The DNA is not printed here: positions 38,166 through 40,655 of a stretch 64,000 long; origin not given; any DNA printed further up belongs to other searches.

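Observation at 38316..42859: Convergent paralogous SLH-domain surface proteins with identical 5' ends and similar upstream leaders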

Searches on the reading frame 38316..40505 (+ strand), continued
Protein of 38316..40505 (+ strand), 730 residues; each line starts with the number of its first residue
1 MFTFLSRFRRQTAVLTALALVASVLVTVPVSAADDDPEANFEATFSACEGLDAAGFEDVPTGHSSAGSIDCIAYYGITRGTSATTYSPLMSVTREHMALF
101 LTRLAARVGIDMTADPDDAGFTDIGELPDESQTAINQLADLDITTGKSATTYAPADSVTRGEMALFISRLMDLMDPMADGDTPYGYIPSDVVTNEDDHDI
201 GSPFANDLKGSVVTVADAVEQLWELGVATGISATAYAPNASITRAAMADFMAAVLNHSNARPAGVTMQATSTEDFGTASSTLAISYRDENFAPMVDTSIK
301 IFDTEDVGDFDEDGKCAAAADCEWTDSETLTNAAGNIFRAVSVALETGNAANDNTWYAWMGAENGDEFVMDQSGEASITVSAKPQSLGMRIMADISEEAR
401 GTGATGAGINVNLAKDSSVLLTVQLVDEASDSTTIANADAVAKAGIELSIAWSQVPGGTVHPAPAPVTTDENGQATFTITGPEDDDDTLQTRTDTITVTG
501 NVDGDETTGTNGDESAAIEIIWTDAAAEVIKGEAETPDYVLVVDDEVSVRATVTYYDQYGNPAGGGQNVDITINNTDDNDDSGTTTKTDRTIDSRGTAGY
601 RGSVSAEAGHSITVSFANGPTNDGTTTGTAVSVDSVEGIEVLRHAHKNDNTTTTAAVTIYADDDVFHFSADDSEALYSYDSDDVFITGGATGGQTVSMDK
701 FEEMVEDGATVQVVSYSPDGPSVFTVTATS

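Call 21: find_related_loci(query=A1, collection=genome_contigs, flank=10000)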
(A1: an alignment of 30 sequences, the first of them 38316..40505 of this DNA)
Query A1 (730 aa) in genome_contigs; peptide patterns used: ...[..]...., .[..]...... (x = any residue, [..] = any of these).
238 stretches matched a pattern; 161 encode a relative of the query (tblastn E <= 1e-3); the best 80 are kept; 53 distinct loci.
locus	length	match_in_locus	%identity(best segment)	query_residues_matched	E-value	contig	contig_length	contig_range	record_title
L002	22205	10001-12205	53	1-729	0e+0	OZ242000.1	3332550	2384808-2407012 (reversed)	MAG: Acidimicrobiia bacterium isolate 2de4d7b0-df0b-474f-a321-03b588d4267d genome assembly, chromosome: 1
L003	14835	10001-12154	53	1-725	0e+0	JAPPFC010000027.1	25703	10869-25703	MAG: bacterium isolate RHO1_bin_21 NODE_3261_length_25703_cov_35.183835, whole genome shotgun sequence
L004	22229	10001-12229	52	1-730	0e+0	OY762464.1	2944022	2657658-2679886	MAG: Acidimicrobiia bacterium isolate 46c1db0d-967a-4333-83ea-8eb352737e21 genome assembly, chromosome: 1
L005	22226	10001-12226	49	1-729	0e+0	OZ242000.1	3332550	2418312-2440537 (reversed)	MAG: Acidimicrobiia bacterium isolate 2de4d7b0-df0b-474f-a321-03b588d4267d genome assembly, chromosome: 1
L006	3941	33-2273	51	1-729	0e+0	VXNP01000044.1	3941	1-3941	MAG: Gammaproteobacteria bacterium isolate SB0662_bin_11 NODE_13139_length_3941_cov_203.224910, whole genome shotgun seq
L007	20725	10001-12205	49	1-726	0e+0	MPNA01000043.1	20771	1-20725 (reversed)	MAG: bacterium OM1 bin76 NODE_3448_length_20771_cov_18.128_ID_6895, whole genome shotgun sequence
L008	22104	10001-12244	49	1-730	0e+0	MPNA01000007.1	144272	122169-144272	MAG: bacterium OM1 bin76 NODE_164_length_144272_cov_17.6593_ID_327, whole genome shotgun sequence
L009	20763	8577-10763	48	1-726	0e+0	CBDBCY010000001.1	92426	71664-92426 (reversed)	MAG: Acidimicrobiia bacterium isolate 5869b7e0-be7e-4f88-8776-9a9c90231507 genome assembly, contig: contig_1, whole geno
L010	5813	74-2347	47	1-728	0e+0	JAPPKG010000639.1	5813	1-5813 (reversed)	MAG: Caldilineaceae bacterium isolate RHO2_bin_67 NODE_13216_length_5813_cov_12.598819, whole genome shotgun sequence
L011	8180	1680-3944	46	1-727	0e+0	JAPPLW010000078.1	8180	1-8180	MAG: bacterium isolate RHO3_bin_31 NODE_9937_length_8180_cov_27.110277, whole genome shotgun sequence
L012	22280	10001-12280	46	1-728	1e-179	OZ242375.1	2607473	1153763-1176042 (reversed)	MAG: Acidimicrobiia bacterium isolate e8d0d016-558a-4d92-8aea-5701a62d209a genome assembly, chromosome: 1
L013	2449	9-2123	48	1-728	0e+0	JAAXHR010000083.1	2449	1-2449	MAG: Dehalococcoidia bacterium isolate Plut_88894 unfiltered_Plut_88894_genomic_contig_1028962, whole genome shotgun seq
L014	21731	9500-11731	46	1-727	0e+0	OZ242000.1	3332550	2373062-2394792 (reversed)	MAG: Acidimicrobiia bacterium isolate 2de4d7b0-df0b-474f-a321-03b588d4267d genome assembly, chromosome: 1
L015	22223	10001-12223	47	1-726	3e-178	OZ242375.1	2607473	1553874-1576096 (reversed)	MAG: Acidimicrobiia bacterium isolate e8d0d016-558a-4d92-8aea-5701a62d209a genome assembly, chromosome: 1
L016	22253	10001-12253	48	1-727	0e+0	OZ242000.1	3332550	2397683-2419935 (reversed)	MAG: Acidimicrobiia bacterium isolate 2de4d7b0-df0b-474f-a321-03b588d4267d genome assembly, chromosome: 1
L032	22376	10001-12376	41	1-727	7e-129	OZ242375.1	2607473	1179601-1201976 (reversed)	MAG: Acidimicrobiia bacterium isolate e8d0d016-558a-4d92-8aea-5701a62d209a genome assembly, chromosome: 1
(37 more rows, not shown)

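Call 35: find_encoding_contigs(protein=P0012, flank=10000, max_places=3)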
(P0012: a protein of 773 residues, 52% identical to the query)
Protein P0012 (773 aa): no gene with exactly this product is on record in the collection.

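Call 36: find_encoding_contigs(protein=P0084, flank=10000, max_places=3)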
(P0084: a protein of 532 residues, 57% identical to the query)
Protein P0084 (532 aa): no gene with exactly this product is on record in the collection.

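Call 37: list_cluster_members(proteins=[window:38316-40505:+, window:40589-42859:-, P0012, P0084])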
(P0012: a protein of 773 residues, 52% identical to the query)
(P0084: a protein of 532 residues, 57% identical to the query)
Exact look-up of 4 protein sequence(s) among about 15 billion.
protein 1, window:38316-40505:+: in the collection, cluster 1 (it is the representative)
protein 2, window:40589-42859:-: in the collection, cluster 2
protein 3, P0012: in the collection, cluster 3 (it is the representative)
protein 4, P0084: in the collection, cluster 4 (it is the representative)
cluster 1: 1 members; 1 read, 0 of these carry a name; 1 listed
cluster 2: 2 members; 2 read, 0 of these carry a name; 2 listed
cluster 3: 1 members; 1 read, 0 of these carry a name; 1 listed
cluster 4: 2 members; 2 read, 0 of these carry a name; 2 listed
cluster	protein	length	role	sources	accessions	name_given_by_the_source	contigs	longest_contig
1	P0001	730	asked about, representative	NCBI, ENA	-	-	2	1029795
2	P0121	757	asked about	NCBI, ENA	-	-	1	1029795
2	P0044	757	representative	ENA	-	-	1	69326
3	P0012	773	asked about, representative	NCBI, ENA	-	-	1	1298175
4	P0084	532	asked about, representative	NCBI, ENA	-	-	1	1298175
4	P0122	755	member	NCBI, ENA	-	-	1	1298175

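Call 39: find_encoding_contigs(protein=P0044, flank=10000, max_places=4)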
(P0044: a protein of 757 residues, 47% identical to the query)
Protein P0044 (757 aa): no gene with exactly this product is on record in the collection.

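Call 40: find_encoding_contigs(protein=P0016, flank=10000, max_places=4)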
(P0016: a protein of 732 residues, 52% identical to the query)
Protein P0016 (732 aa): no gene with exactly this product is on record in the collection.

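Call 47: search_solved_structures(query=A1, max_evalue=0.01)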
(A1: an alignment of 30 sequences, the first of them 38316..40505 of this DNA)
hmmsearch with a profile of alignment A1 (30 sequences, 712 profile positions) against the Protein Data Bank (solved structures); distinct sequences matched with E-value up to 0.01: 4.
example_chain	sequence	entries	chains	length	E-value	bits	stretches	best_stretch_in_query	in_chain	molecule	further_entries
3pyw_A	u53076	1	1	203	7.1e-06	28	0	75-169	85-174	S-layer protein sap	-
6bt4_A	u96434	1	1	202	7.8e-06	27.9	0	74-168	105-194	S-layer protein sap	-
8bz2_A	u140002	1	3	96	0.00047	22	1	132-180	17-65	S-layer homology domain-containing protein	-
8bys_A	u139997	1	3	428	0.0012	20.7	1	99-181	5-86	S-layer homology domain-containing protein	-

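Call 51: search_protein_families(library=ncbifam, proteins=[L001:19641-20738:+, window:38316-40505:+], max_evalue=0.001)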
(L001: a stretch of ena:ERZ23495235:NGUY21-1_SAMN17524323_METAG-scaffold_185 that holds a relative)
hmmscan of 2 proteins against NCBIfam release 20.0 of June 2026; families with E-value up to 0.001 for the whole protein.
L001:19641-20738:+ (366 aa): 1 family
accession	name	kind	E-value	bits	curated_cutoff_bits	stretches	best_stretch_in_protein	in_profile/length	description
NF040815.2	recomb_XerA_Arch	equivalog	0.0008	19.1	220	0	38-290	10-236/263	site-specific tyrosine recombinase/integron integrase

window:38316-40505:+ (730 aa): 1 family
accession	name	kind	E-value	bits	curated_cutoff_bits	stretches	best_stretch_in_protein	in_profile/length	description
NF033190.2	inl_like_NEAT_1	exception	0.0001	20.8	1275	1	54-175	580-695/754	NEAT domain-containing leucine-rich repeat protein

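Call 52: search_protein_families(library=pfam, proteins=[L001:19641-20738:+], max_evalue=0.01)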
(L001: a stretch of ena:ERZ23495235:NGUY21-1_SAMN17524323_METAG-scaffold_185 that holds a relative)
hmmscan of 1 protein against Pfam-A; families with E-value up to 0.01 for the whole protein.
L001:19641-20738:+ (366 aa): 2 families
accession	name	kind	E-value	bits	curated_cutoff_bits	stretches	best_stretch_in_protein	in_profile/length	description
PF00589.27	Phage_integrase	-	1e-11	45.3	27.1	1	141-310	4-170/172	Phage integrase family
PF02899.23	Phage_int_SAM_1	-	2e-06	28.4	22.3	1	37-104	11-78/83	Phage integrase, N-terminal SAM-like domain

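Call 53: predict_structure(alignment_id=A1)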
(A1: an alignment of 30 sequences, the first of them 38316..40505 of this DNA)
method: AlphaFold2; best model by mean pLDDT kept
length: 730 residues; sequences in the alignment: 30
mean_pLDDT: 75.8   pTM: 0.56
mean pLDDT of the five models: 75.8, 75.1, 71.5, 69.1, 63.5
residues with pLDDT >= 90: 69; 70-90: 452; 50-70: 161; < 50: 48
segments of 3 or more residues with pLDDT < 50: 1-11, 17-37, 194-200, 230-234
pLDDT, mean of each block of 10 residues (from residue 1): 42 46 38 41 57 68 70 69 72 84 78 78 75 84 73 83 83 70 67 49 56 71 65 62 80 67 70 84 78 79 80 76 69 84 86 85 66 74 88 84 65 88 87 73 88 75 84 91 77 88 73 81 86 89 90 90 86 75 75 90 88 81 57 77 83 78 85 82 83 82 86 88 81
secondary structure, 60 per line:
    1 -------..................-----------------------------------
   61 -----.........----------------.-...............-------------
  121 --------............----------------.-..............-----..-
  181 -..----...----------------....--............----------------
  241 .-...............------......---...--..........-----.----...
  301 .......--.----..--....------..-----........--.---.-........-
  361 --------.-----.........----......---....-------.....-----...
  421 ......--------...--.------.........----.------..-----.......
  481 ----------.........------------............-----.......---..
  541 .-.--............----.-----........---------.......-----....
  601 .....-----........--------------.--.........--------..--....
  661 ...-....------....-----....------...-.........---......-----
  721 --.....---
elements in order (helices of 4 or more, strands of 3 or more residues): H8-25 H66-74 H94-107 H129-140 H160-172 H207-210 H213-224 H244-257 E264-269 E273-275 E278-287 E298-303 H304-307 H319-322 E336-343 E352-359 E375-383 E388-393 E408-412 E418-426 E447-455 E474-480 E491-499 E515-523 E529-535 E539-541 E546-557 E568-575 E585-591 E597-605 E611-618 E636-644 E657-660 E665-668 E675-678 E684-687 E694-696 H698-706 E710-715 E723-727

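Call 56: fold_search(model_id=the predicted structure, library=pdb)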
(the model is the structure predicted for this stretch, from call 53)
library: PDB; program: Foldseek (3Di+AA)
matches with E <= 10: 1809; with E <= 0.001: 244
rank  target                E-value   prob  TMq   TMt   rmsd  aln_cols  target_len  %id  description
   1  7q62_B                6.7e-11  1.00  0.23  0.21  12.0       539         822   12  Structure of TEV cleaved A2ML1 dimer (A2ML1-TT dimer) (released 2022-04-20)
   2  9fx2                  1.1e-09  1.00  0.19  0.14  15.8       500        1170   11  Structure of methylamine activated CD109 (released 2025-03-19)
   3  7o7p_C                2.0e-09  1.00  0.23  0.16  12.1       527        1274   12  (h-alpha2M)4 activated state (released 2022-04-13)
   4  7o7p_A                2.0e-09  1.00  0.23  0.16  12.1       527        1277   12  (h-alpha2M)4 activated state (released 2022-04-13)
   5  6rqj_B                2.2e-09  1.00  0.14  0.15  20.9       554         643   11  Structure of human complement C5 complexed with tick inhibitors OmCI, RaCI1 and CirpT1 (released 2020-01-08)
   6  8cml_E                2.3e-09  1.00  0.14  0.16  17.9       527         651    9  Cryo-EM structure of complement C5 in complex with nanobodies UNbC5-1 and UNbC5-2 (released 2023-09-27)
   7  7q61_A                2.6e-09  1.00  0.16  0.12  17.5       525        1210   11  Structure of TEV conjugated A2ML1 (A2ML1-TC) (released 2022-04-20)
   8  7ad7_B                2.7e-09  1.00  0.15  0.16  20.2       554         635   11  Crystal structure of human complement C5 in complex with the K8 bovine knob domain peptide. (released 2021-03-10)
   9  7o7q_A                2.9e-09  1.00  0.24  0.16  11.6       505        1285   12  (h-alpha2M)4 trypsin-activated state (released 2022-04-13)
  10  5hcc_B                3.0e-09  1.00  0.14  0.16  18.2       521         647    9  Ternary complex of human Complement C5 with Ornithodoros moubata OmCI and Dermacentor andersoni RaCI3. (released 2016-03-30)
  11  6tav_C                3.6e-09  1.00  0.23  0.16  12.2       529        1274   13  Crystal structure of endopeptidase-induced alpha2-macroglobulin (released 2021-05-12)
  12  7b2m_A                3.6e-09  1.00  0.15  0.16  16.3       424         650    8  Cryo-EM structure of complement C4b in complex with nanobody E3 (released 2022-03-02)
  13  8coe_C                3.6e-09  1.00  0.15  0.16  18.3       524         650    9  complement C5 in complex with the LCP0195 nanobody (released 2024-01-03)
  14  6tav_B                4.2e-09  1.00  0.23  0.16  12.2       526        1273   11  Crystal structure of endopeptidase-induced alpha2-macroglobulin (released 2021-05-12)
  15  9u60_E                5.5e-09  1.00  0.15  0.10  17.1       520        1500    9  C3 convertases zymogen C4b2 in loading state (released 2026-01-14)
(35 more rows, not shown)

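Call 82: search_protein_families(library=pfam, proteins=[L032:2313-5603:+, L032:5435-6889:+, L032:6313-8490:+], max_evalue=0.001)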
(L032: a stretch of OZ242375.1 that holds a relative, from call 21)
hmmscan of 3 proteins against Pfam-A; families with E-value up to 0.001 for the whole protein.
L032:2313-5603:+ (1096 aa): 1 family
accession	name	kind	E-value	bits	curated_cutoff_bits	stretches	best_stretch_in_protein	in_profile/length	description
PF13641.12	Glyco_tranf_2_3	-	5.3e-06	27.1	27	1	258-389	88-210/230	Glycosyltransferase like family 2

L032:5435-6889:+ (484 aa): 1 family
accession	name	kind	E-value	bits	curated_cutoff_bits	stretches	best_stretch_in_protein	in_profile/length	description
PF18986.5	DUF5719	-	1.1e-11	44.9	26.2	1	177-373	40-244/319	Family of unknown function (DUF5719)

L032:6313-8490:+ (725 aa): 1 family
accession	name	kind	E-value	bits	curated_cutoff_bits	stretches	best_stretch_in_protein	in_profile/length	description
PF00342.24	PGI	-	7.3e-16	58.3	22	1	268-477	91-309/486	Phosphoglucose isomerase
